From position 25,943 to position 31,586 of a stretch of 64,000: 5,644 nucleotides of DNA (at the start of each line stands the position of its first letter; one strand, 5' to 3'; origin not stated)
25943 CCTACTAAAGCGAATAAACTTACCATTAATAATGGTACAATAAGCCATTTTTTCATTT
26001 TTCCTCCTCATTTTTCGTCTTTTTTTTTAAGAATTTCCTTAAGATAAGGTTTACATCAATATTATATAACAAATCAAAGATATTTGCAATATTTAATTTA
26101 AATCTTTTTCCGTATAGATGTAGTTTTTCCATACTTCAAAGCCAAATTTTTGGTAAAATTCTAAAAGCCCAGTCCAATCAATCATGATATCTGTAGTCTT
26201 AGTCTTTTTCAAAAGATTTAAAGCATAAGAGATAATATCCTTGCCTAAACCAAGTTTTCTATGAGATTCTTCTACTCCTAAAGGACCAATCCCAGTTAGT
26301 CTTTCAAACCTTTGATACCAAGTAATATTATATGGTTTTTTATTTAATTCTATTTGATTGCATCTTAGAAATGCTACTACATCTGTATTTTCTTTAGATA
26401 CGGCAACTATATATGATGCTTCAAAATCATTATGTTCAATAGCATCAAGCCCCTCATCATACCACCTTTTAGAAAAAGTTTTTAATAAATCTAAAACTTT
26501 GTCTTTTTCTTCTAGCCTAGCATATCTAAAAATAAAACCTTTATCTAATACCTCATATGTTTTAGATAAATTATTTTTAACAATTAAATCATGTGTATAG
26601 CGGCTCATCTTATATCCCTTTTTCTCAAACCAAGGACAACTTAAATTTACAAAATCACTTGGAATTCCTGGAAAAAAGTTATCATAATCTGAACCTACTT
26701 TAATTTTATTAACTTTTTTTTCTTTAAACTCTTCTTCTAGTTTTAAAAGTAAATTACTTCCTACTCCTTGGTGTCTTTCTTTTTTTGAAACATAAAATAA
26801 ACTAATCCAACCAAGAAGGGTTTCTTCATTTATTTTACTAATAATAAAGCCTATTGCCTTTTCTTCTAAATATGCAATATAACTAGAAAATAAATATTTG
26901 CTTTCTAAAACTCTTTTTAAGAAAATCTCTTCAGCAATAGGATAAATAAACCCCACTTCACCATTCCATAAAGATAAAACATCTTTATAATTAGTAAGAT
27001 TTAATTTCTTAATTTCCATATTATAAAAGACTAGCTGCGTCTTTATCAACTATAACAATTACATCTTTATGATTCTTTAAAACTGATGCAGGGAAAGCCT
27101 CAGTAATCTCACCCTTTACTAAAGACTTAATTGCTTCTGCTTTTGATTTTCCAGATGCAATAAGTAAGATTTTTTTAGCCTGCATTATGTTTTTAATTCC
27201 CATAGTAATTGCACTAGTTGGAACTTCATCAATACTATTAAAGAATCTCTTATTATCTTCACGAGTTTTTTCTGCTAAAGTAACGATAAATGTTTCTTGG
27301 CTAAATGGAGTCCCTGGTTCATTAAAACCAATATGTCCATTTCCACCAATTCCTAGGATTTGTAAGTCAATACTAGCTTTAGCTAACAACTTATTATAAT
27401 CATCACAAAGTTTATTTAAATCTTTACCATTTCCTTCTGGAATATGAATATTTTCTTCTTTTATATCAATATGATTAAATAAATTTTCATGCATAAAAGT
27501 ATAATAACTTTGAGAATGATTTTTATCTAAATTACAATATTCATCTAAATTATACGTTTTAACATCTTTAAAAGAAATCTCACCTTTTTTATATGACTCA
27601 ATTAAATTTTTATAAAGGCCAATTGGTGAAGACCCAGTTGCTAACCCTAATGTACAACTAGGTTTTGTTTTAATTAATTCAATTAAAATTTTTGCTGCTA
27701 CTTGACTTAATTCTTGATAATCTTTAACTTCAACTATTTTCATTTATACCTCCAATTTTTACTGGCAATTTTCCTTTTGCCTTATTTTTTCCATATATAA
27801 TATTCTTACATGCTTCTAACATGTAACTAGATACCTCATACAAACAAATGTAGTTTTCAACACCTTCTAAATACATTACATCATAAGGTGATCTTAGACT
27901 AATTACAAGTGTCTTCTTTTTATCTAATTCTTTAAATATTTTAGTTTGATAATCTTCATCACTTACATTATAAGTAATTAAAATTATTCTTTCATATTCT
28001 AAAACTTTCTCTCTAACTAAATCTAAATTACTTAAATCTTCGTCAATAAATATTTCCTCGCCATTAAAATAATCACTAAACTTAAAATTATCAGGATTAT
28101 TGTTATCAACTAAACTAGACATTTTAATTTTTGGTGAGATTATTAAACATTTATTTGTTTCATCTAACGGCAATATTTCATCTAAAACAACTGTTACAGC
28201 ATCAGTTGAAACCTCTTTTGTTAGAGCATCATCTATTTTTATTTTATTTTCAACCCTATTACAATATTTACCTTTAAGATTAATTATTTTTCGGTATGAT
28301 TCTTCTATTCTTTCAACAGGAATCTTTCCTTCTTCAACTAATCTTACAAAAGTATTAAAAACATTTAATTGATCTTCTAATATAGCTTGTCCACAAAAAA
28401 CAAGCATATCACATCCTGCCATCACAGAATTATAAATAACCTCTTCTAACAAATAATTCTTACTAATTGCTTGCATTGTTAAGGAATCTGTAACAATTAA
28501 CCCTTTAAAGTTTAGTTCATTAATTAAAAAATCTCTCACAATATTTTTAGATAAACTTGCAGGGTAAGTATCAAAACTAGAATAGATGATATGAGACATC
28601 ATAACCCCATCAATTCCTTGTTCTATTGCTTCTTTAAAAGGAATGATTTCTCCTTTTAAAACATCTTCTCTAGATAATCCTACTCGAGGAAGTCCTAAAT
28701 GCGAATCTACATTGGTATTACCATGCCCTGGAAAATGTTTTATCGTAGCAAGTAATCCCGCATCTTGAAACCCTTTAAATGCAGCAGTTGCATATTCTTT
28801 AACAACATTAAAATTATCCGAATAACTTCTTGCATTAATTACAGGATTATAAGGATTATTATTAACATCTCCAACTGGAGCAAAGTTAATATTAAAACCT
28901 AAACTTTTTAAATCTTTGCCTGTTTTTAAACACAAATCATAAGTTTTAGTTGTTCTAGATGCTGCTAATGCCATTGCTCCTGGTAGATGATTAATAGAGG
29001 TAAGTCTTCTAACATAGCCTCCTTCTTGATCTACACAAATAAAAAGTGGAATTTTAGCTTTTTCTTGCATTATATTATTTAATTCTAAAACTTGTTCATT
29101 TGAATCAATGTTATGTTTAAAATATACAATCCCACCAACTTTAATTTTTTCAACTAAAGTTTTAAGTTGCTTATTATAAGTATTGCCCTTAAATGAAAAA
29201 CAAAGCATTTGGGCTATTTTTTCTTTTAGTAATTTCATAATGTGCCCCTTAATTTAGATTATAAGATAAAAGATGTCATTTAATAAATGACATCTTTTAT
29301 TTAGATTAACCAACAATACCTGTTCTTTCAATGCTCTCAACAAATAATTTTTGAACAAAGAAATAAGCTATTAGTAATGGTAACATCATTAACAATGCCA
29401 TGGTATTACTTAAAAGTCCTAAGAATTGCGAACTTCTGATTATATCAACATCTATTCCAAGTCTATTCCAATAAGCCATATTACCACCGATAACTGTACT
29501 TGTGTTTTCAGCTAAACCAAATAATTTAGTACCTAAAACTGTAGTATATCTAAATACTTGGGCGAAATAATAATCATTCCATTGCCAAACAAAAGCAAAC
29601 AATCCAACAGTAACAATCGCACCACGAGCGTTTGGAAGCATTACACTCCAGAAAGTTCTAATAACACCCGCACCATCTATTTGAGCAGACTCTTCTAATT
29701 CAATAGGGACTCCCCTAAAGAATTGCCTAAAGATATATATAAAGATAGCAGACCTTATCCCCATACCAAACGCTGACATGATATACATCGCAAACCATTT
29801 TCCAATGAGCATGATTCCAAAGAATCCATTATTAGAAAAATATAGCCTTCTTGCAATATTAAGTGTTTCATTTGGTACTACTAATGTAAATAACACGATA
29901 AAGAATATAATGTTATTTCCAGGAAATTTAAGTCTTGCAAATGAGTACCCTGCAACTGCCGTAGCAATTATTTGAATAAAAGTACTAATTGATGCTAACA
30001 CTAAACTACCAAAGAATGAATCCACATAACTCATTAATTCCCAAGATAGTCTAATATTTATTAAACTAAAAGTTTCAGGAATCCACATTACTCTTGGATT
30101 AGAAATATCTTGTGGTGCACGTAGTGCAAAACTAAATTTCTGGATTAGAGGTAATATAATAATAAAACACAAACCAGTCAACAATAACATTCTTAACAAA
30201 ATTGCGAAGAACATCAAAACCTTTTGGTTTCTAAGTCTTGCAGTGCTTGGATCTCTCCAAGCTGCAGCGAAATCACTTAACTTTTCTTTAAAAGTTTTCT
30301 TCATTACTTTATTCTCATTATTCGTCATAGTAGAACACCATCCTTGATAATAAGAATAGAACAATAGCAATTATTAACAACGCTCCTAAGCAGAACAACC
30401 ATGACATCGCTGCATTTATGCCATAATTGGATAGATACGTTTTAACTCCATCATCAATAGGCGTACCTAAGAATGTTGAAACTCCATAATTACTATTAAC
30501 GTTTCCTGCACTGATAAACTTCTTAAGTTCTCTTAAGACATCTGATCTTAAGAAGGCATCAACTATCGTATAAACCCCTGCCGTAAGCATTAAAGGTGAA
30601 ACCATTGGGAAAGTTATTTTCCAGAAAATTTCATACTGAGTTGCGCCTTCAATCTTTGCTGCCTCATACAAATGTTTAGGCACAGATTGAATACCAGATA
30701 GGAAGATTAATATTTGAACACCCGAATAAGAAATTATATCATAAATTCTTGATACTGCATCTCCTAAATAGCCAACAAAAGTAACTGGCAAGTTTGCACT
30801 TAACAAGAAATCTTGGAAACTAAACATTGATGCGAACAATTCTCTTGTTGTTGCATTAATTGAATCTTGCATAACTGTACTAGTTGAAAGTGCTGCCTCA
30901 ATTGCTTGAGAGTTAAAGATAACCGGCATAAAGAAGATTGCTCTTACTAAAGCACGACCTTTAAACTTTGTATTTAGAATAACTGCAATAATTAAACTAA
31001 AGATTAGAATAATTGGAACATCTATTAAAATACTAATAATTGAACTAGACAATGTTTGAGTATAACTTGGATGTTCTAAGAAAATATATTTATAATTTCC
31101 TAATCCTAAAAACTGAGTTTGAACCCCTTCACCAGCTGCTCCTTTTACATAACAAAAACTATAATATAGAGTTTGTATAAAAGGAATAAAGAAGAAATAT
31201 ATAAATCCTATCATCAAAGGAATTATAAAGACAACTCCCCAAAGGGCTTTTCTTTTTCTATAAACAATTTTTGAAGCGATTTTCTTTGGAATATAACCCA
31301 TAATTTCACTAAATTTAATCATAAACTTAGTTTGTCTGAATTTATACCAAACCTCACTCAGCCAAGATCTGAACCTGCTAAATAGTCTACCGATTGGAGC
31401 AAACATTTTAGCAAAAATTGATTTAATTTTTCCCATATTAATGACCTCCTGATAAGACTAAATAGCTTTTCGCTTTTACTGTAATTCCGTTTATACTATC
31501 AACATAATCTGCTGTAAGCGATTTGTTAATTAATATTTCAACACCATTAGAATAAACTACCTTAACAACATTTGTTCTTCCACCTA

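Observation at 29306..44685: Nine-gene operon: four CUT1 permeases, one giant CBM-fused binding protein and three uncharacterised membrane/extracytoplasmic proteins, with no ATPase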

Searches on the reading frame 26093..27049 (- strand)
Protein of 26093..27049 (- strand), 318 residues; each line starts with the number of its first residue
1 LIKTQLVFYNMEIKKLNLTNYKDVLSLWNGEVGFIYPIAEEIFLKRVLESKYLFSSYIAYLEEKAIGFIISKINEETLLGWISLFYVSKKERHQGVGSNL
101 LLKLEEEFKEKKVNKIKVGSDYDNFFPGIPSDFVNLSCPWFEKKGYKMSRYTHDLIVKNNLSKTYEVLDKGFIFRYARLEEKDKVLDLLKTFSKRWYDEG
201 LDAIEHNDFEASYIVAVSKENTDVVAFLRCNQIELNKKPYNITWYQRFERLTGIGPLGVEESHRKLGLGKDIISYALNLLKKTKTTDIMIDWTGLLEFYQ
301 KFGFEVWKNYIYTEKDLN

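Call 8: search_protein_families(library=pfam, proteins=[window:26093-27049:-], max_evalue=0.001)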
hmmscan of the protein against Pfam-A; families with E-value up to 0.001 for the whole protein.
window:26093-27049:- (318 aa): 4 families
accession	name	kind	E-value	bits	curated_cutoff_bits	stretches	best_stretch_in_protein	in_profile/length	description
PF00583.31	Acetyltransf_1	-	4.8e-20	72.4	20.7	2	55-124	34-104/116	Acetyltransferase (GNAT) family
PF13508.13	Acetyltransf_7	-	2.1e-15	57.3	27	2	57-117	6-66/84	Acetyltransferase (GNAT) domain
PF13673.13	Acetyltransf_10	-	1.9e-12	47.7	23.6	1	55-119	32-93/128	Acetyltransferase (GNAT) domain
PF13527.13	Acetyltransf_9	-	0.00045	20.6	25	0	175-306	3-126/127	Acetyltransferase (GNAT) domain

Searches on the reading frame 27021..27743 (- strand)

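Call 8: search_protein_families(library=pfam, proteins=[window:27021-27743:-], max_evalue=0.001)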
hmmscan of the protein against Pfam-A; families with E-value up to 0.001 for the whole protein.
window:27021-27743:- (240 aa): 2 families
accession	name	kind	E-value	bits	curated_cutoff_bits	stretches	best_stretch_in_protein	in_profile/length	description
PF01182.26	Glucosamine_iso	-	1.2e-26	94.4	27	1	10-227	8-222/225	Glucosamine-6-phosphate isomerases/6-phosphogluconolactonase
PF04198.19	Sugar-bind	-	3.9e-06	26.7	27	0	177-213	205-241/257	Putative sugar-binding domain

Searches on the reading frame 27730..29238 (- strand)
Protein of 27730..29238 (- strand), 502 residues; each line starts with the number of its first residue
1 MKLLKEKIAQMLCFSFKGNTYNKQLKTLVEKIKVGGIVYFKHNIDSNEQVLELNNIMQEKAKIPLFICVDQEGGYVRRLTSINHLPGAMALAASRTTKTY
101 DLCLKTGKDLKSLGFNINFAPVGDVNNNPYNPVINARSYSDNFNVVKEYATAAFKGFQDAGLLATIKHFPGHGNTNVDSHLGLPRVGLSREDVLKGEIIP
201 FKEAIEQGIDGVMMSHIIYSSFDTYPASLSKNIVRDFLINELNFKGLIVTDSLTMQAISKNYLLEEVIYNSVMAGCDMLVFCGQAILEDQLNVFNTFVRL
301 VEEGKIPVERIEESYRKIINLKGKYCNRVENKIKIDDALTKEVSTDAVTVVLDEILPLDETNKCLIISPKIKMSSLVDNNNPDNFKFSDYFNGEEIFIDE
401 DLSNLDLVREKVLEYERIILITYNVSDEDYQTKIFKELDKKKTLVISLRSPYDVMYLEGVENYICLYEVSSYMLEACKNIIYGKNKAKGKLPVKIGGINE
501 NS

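Call 8: search_protein_families(library=pfam, proteins=[window:27730-29238:-], max_evalue=0.001)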
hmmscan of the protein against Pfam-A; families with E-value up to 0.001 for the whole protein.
window:27730-29238:- (502 aa): 1 family
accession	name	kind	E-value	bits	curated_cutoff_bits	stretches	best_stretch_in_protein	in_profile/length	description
PF00933.27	Glyco_hydro_3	-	1e-80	272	27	1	4-321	2-316/316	Glycosyl hydrolase family 3 N terminal domain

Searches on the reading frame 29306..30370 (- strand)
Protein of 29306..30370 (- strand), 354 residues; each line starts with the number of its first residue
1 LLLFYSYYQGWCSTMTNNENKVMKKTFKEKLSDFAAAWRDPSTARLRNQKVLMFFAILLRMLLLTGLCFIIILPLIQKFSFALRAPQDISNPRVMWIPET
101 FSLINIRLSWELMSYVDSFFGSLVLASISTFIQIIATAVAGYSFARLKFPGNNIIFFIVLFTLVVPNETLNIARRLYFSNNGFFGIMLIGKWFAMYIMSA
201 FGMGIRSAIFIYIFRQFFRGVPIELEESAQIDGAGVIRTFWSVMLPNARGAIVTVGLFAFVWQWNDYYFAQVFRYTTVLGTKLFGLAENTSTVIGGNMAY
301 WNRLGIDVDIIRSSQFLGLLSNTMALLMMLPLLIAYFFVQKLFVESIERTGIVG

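Call 4: search_protein_families(library=pfam, proteins=[window:29306-30370:-], max_evalue=0.01)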
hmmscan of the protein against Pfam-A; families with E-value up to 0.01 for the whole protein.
window:29306-30370:- (354 aa): 1 family
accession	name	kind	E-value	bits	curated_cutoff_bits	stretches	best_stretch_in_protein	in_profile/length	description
PF00528.27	BPD_transp_1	-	5.4e-09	36.5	26.4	1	139-347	3-182/184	Binding-protein-dependent transport system inner membrane component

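Call 5: search_protein_families(library=ncbifam, proteins=[window:29306-30370:-], max_evalue=0.01)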
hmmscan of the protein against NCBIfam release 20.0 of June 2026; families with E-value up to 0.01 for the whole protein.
window:29306-30370:- (354 aa): 10 families
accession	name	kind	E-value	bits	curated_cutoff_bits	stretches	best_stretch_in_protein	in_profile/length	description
NF008210.0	PRK10973.1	equivalog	2.7e-17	63.4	297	1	55-303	8-249/281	sn-glycerol-3-phosphate ABC transporter permease UgpE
TIGR01581.1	Mo_ABC_porter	hypoth_equivalog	8.5e-11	41.8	210.3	1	117-260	21-168/225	ABC transporter permease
NF040932.1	ABC_arch_GlcU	equivalog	5.1e-10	39.4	340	1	59-275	4-213/272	glucose ABC transporter permease GlcU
NF040839.1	tungstate_WtpB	equivalog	6.1e-10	39.1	340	1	116-260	43-190/251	tungstate ABC transporter permease WtpB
NF008231.0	PRK10998.1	equivalog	3.8e-09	36.5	261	1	118-273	84-236/296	maltose ABC transporter permease MalG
TIGR02141.1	modB_ABC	equivalog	2.6e-08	33.7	182.6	1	122-261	3-146/208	molybdate ABC transporter permease subunit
NF006939.0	PRK09421.1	equivalog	2e-07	30.7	262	1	122-261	15-159/230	molybdate ABC transporter permease subunit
TIGR03262.1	PhnU2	equivalog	4.7e-07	28.8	593.25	1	112-272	49-210/546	putative 2-aminoethylphosphonate ABC transporter permease subunit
TIGR02139.1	permease_CysT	equivalog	0.00048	19.8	246.1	1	116-261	49-198/265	sulfate ABC transporter permease subunit CysT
NF008208.0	PRK10971.1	equivalog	0.0026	17.3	415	1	121-261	62-206/277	sulfate/thiosulfate ABC transporter permease CysT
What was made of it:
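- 29306..30328 (-): MalG-type CUT1 permease G2 (340 aa from the ATG at 30328), with an EAA motif (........). BPD_transp_1 and UgpE-like (calls 4, 5).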

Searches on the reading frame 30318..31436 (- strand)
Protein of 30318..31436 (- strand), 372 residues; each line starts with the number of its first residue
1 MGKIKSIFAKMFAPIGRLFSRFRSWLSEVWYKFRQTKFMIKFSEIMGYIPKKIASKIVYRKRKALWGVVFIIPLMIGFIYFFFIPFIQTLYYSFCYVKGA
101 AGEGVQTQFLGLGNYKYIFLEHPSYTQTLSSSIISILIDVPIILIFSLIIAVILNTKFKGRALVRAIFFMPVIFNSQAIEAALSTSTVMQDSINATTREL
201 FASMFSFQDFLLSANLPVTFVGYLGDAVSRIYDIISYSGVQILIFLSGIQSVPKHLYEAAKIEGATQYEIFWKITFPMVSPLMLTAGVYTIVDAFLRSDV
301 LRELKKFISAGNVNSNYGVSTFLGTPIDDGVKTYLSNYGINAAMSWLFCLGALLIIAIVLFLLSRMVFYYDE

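Call 4: search_protein_families(library=pfam, proteins=[window:30318-31436:-], max_evalue=0.01)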
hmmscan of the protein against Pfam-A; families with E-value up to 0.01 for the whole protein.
window:30318-31436:- (372 aa): 1 family
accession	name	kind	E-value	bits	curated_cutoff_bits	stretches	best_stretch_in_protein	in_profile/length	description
PF00528.27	BPD_transp_1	-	1.6e-06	28.4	26.4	1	123-362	13-168/184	Binding-protein-dependent transport system inner membrane component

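Call 5: search_protein_families(library=ncbifam, proteins=[window:30318-31436:-], max_evalue=0.01)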
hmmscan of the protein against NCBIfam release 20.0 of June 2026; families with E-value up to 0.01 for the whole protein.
window:30318-31436:- (372 aa): 14 families
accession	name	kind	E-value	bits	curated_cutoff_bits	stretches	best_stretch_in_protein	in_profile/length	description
NF007852.0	PRK10561.1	equivalog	1.7e-11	44.6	335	1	57-296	6-228/295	sn-glycerol-3-phosphate ABC transporter permease UgpA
TIGR00969.1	3a0106s02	subfamily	6.4e-07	29.1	240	1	119-290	53-207/272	sulfate ABC transporter permease subunit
NF040932.1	ABC_arch_GlcU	equivalog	2.6e-06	27.3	340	1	223-294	133-201/272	glucose ABC transporter permease GlcU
NF006939.0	PRK09421.1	equivalog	7.1e-06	25.6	262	1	129-289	16-156/230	molybdate ABC transporter permease subunit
TIGR01581.1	Mo_ABC_porter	hypoth_equivalog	1.3e-05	24.8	210.3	1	243-290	120-167/225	ABC transporter permease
NF008232.0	PRK10999.1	equivalog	3.3e-05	22.8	392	1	244-283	393-433/520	maltose ABC transporter permease MalF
TIGR02139.1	permease_CysT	equivalog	4.3e-05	23.2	246.1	1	120-286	43-192/265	sulfate ABC transporter permease subunit CysT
TIGR02141.1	modB_ABC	equivalog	4.7e-05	23.1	182.6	1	249-289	103-143/208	molybdate ABC transporter permease subunit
NF040733.1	ABC_perm_U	equivalog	5.5e-05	22.8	295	1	206-287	99-181/251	ABC transporter permease subunit SaoP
TIGR03416.1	ABC_choXWV_perm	equivalog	0.00013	21.5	363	1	242-288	166-212/267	choline ABC transporter permease subunit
NF040931.1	ABC_arch_GlcT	equivalog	0.00031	20.5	360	1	76-280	8-197/278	glucose ABC transporter permease GlcT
TIGR02140.1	permease_CysW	equivalog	0.00046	19.7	329.1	0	112-171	33-92/261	sulfate ABC transporter permease subunit CysW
NF010117.0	PRK13591.1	equivalog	0.0017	17.5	238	1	70-158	177-269/307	prenyltransferase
NF008196.0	PRK10952.1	equivalog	0.0057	15.5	439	1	240-289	222-270/356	glycine betaine/L-proline ABC transporter permease ProW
